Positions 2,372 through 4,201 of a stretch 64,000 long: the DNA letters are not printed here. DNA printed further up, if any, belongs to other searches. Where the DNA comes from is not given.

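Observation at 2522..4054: Single polypeptide fusing a GT2 glycosyltransferase, a membrane segment and the GmhB heptose-bisphosphate phosphatase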

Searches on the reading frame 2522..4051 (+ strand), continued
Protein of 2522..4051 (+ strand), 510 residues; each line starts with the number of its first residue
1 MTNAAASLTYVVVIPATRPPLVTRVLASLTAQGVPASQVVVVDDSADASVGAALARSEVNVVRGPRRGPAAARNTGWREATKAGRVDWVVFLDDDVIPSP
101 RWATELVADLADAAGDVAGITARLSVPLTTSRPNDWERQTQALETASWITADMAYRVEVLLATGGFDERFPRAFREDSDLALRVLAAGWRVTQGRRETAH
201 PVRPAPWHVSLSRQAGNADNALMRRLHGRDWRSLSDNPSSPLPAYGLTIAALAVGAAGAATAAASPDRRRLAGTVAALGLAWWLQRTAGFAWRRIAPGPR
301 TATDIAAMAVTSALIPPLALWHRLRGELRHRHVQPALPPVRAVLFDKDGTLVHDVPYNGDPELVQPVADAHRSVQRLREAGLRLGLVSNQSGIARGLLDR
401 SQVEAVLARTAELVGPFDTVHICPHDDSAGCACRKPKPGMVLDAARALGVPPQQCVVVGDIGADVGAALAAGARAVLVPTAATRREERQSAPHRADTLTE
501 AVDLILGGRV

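Call 6: search_solved_structures(query=window:2522-4051:+, max_evalue=0.001, show_alignments=3)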
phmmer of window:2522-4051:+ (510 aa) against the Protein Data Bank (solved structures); distinct sequences matched with E-value up to 0.001: 16.
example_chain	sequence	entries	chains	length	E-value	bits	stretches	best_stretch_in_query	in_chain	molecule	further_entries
3l8h_A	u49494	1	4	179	1.2e-18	70.4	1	342-489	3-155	Putative haloacid dehalogenase-like hydrolase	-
4pnh_A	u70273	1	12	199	1.8e-18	69.8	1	334-483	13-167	D,D-heptose 1,7-bisphosphate phosphatase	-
2gmw_A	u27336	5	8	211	1.3e-13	53.7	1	339-490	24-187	D,D-heptose 1,7-bisphosphate phosphatase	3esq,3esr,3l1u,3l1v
3l8e_A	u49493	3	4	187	1.9e-13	53.2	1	340-490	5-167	D,D-heptose 1,7-bisphosphate phosphatase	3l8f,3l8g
2o2x_A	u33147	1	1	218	6e-13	51.5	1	338-473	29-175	hypothetical protein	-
4ex6_A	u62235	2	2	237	4.9e-08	35.4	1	378-508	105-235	AlnB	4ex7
2fpr_A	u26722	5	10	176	1.6e-07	33.6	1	341-472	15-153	Histidine biosynthesis bifunctional protein hisB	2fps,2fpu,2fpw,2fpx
2x4d_A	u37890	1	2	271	6.3e-06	28.4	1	434-506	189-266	PHOSPHOLYSINE PHOSPHOHISTIDINE INORGANIC PYROPHOSPHATE PHOSPHATASE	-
4uav_A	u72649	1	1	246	6.7e-05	25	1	391-493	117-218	Haloacid dehalogenase-like hydrolase domain-containing protein At3g48420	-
4uat_A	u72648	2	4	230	0.00016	23.7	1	359-500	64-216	Protein CbbY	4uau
4uar_A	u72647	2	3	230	0.00018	23.6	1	358-500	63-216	Protein CbbY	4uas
1te2_A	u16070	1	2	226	0.00026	23.1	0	433-502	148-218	2-deoxyglucose-6-P phosphatase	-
3qgm_A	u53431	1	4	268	0.00044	22.3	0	434-489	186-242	p-nitrophenyl phosphatase (Pho2)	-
2ybd_A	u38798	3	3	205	0.00052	22.1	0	395-479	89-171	HYDROLASE, HALOACID DEHALOGENASE-LIKE FAMILY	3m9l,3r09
4jdp_A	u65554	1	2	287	0.00052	22.1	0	434-489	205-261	p-nitrophenyl phosphatase (Pho2)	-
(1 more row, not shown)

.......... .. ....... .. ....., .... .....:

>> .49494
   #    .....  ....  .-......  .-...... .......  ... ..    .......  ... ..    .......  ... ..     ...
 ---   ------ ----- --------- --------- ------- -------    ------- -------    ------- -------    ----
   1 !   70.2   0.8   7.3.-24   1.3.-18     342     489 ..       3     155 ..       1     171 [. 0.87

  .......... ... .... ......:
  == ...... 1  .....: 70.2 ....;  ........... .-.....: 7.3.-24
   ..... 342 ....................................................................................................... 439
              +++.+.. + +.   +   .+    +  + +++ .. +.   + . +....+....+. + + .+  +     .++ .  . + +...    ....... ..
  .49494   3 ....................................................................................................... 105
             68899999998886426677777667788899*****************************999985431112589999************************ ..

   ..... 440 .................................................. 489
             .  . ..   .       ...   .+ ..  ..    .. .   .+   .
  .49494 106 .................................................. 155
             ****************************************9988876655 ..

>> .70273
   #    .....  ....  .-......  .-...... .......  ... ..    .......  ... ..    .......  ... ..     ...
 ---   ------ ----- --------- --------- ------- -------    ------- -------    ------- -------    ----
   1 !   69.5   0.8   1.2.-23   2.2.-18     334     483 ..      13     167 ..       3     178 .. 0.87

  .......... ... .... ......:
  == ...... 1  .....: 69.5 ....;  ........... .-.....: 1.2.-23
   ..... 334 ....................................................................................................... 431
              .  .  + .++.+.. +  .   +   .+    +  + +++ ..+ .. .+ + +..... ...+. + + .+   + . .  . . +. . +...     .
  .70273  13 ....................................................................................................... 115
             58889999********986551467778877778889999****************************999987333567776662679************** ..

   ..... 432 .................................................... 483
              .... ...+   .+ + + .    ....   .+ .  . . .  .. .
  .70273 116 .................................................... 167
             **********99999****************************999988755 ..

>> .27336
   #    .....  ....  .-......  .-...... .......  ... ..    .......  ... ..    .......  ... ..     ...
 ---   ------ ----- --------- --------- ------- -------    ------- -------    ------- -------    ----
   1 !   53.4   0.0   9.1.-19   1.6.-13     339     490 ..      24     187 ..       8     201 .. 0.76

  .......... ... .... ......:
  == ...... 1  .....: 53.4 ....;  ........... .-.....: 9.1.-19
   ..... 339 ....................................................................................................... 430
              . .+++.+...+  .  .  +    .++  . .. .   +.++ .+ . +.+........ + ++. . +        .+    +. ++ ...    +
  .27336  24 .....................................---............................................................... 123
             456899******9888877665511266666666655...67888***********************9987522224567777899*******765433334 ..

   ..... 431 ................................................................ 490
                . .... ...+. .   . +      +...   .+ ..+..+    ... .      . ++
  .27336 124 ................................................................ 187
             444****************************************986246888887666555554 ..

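Call 18: find_related_loci(query=A1, collection=genome_contigs, flank=10000)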
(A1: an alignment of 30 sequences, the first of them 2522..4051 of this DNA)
Query A1 (510 aa) in genome_contigs; peptide patterns used: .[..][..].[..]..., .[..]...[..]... (x = any residue, [..] = any of these).
600 stretches matched a pattern (row limit reached: there are more); 442 encode a relative of the query (tblastn E <= 1e-3); the best 80 are kept; 80 distinct loci.
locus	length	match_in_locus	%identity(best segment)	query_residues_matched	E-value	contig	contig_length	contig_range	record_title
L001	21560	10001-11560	54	6-509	4e-142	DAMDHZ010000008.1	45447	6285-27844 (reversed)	MAG TPA_asm: Brachybacterium sp. isolate CTOTU50486 NODE_73_length_45447_cov_4.542474, whole genome shotgun sequence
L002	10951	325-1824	52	10-509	2e-134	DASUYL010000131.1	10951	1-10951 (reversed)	MAG TPA_asm: Jiangellaceae bacterium isolate SMAG_U1894 k141_1622489, whole genome shotgun sequence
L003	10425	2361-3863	54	5-509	1e-133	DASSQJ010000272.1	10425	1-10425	MAG TPA_asm: Phycicoccus sp. isolate SMAG_U459 k141_230515, whole genome shotgun sequence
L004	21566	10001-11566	52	1-509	4e-129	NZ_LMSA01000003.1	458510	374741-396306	Knoellia sp. Soil729 contig_3, whole genome shotgun sequence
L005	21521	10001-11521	50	1-506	9e-128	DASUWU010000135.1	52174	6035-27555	MAG TPA_asm: Streptosporangiaceae bacterium isolate SMAG_U1851 k141_18383, whole genome shotgun sequence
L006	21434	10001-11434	52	7-487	3e-128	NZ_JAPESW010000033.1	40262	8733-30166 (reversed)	Cellulomonas fimi strain HM71 AODE_33_leAgth_40262_cov_37.190108, whole genome shotgun sequence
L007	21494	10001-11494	49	10-506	8e-126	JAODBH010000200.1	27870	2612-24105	MAG: Actinomycetes bacterium isolate RYN_53 scaffold_630776, whole genome shotgun sequence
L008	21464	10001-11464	53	12-508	9e-126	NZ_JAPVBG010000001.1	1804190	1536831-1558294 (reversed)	Blastococcus sp. VKM Ac-2987 n1, whole genome shotgun sequence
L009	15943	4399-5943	52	9-505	4e-125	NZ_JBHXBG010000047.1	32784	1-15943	Promicromonospora sp. NPDC060271 NPDC060271_T5_F6.ctg-0047, whole genome shotgun sequence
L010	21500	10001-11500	49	3-506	9e-124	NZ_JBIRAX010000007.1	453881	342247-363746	Actinomadura sp. 3N508 contig_7, whole genome shotgun sequence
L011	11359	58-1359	55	61-508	6e-124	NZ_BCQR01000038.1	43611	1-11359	Actinomadura kijaniata NBRC 14229, whole genome shotgun sequence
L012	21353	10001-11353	53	10-483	1e-123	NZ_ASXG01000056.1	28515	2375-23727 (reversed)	Amycolatopsis orientalis DSM 43388 contig_5, whole genome shotgun sequence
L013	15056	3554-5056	51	1-508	3e-123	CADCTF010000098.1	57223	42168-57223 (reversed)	MAG: uncultured Acidimicrobiales bacterium isolate AVDCRST_MAG50 genome assembly, contig: NODE34, whole genome shotgun s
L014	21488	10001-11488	51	5-506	2e-122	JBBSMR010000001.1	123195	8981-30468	MAG: Euzebyales bacterium isolate LS5_sbin.37 LS5_sbin.37_K_815416_L_123195_cov_35.9014, whole genome shotgun sequence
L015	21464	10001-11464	54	12-508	2e-122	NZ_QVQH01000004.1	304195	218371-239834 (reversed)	Geodermatophilus sp. LHW52908 scaffold4, whole genome shotgun sequence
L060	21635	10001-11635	45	12-506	3e-111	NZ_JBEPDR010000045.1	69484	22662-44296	Streptomyces sp. NPDC000395 NPDC000395_15_H7.ctg-0045, whole genome shotgun sequence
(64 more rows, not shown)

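Call 19: predict_structure(alignment_id=A1)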
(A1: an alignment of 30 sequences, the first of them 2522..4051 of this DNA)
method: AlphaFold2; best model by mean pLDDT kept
length: 510 residues; sequences in the alignment: 30
mean_pLDDT: 91.3   pTM: 0.83
mean pLDDT of the five models: 91.3, 90.0, 89.5, 89.5, 88.8
residues with pLDDT >= 90: 382; 70-90: 108; 50-70: 18; < 50: 2
segments of 3 or more residues with pLDDT < 50: none
pLDDT, mean of each block of 10 residues (from residue 1): 67 89 92 94 87 82 92 95 90 94 96 95 90 85 84 94 90 89 92 94 88 93 95 91 96 98 96 97 97 84 91 96 97 89 96 88 96 94 94 88 95 95 75 79 96 96 95 96 96 96 83
secondary structure, 60 per line:
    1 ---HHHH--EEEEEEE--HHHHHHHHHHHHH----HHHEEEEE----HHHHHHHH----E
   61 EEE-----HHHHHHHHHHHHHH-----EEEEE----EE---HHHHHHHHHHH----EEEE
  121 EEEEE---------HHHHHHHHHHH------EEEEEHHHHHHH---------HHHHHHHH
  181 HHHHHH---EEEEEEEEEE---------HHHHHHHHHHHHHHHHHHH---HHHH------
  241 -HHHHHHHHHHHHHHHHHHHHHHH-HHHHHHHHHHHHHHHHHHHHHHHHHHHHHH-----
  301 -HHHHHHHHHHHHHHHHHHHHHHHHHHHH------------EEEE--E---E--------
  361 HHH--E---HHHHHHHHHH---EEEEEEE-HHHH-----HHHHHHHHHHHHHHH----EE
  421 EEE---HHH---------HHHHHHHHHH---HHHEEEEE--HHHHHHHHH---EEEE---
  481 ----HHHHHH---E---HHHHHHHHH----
elements in order: H4-7 E10-16 H19-31 E39-43 H48-55 E60-63 H69-82 E88-92 H102-112 E117-125 H135-145 E152-156 H157-163 H173-186 E190-199 H209-227 H231-234 H242-264 H266-295 H302-329 E342-345 H370-379 E383-389 H391-394 H400-414 E419-423 H439-448 E455-459 H462-470 E474-477 H485-490 H498-506

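Call 23: fold_search(model_id=the predicted structure, library=pdb)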
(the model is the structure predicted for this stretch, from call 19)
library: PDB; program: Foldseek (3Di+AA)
matches with E <= 10: 1366; with E <= 0.001: 444
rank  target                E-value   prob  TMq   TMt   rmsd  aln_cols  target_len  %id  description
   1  3l8e_A                1.5e-10  1.00  0.30  0.79   2.9       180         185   29  Crystal Structure of apo form of D,D-heptose 1.7-bisphosphate phosphatase from E. Coli (released 2010-02-02)
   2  3l8h_A                1.9e-10  1.00  0.31  0.82   2.7       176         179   31  Crystal Structure of D,D-heptose 1.7-bisphosphate phosphatase from B. bronchiseptica complexed with magnesium and phos (released 2010-02-02)
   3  2gmw_B                2.5e-10  1.00  0.29  0.77   2.8       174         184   30  Crystal Structure of D,D-heptose 1.7-bisphosphate phosphatase from E. Coli. (released 2007-04-10)
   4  3l8e_B                3.0e-10  1.00  0.31  0.81   2.6       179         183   30  Crystal Structure of apo form of D,D-heptose 1.7-bisphosphate phosphatase from E. Coli (released 2010-02-02)
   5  2gmw_A                3.3e-10  1.00  0.30  0.80   2.9       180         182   29  Crystal Structure of D,D-heptose 1.7-bisphosphate phosphatase from E. Coli. (released 2007-04-10)
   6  6yv7_B                3.7e-09  1.00  0.35  0.49  11.9       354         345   18  Mannosyltransferase PcManGT from Pyrobaculum calidifontis (released 2020-07-22)
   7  2o2x                  4.1e-09  1.00  0.28  0.66   4.0       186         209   28  Crystal structure of a putative had-like phosphatase (mll2559) from mesorhizobium loti at 1.50 A resolution (released 2006-12-19)
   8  9jn3_A                4.6e-09  1.00  0.33  0.54  11.5       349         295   18  Crystal structure of AvpGT in complex with Ara-A (released 2025-01-29)
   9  9jma_A                1.6e-08  1.00  0.34  0.53  11.0       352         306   18  Crystal structure of glycosyltransferase AvpGT (released 2025-01-29)
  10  7sp8_A                1.6e-08  1.00  0.35  0.36  17.4       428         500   10  Chlorella virus Hyaluronan Synthase bound to UDP-GlcNAc (released 2022-04-06)
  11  6yv7_A                1.7e-08  1.00  0.34  0.48  11.9       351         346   18  Mannosyltransferase PcManGT from Pyrobaculum calidifontis (released 2020-07-22)
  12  2z86_D                1.8e-08  1.00  0.32  0.28  13.0       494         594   13  Crystal structure of chondroitin polymerase from Escherichia coli strain K4 (K4CP) complexed with UDP-GlcUA and UDP (released 2008-09-16)
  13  8snc_A                1.9e-08  1.00  0.36  0.37   8.1       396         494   12  Chlorella virus Hyaluronan Synthase bound to GlcA extended GlcNAc primer (released 2024-05-01)
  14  7sp9_A                1.9e-08  1.00  0.36  0.37   9.2       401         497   12  Chlorella virus Hyaluronan Synthase in the GlcNAc-primed channel-closed state (released 2022-04-06)
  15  5ej1_A                1.9e-08  1.00  0.39  0.29  26.6       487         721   15  Pre-translocation state of bacterial cellulose synthase (released 2016-03-30)
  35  7pdo                  1.8e-07  1.00  0.31  0.50   6.0       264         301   18  Crystal structure of Mycobacterium hassiacum glucosyl-3-phosphoglycerate synthase at pH 5.5 in complex with UDP (released 2023-02-15)
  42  5jt0                  2.1e-07  1.00  0.31  0.53   7.2       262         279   19  Crystal structure of glucosyl-3-phosphoglycerate synthase from Mycobacterium tuberculosis in complex with Mn2+, uridine- (released 2017-05-24)
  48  4dec                  2.3e-07  1.00  0.29  0.49   6.5       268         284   19  Crystal structure of glucosyl-3-phosphoglycerate synthase from Mycobacterium tuberculosis in complex with Mn2+, uridine- (released 2012-06-06)
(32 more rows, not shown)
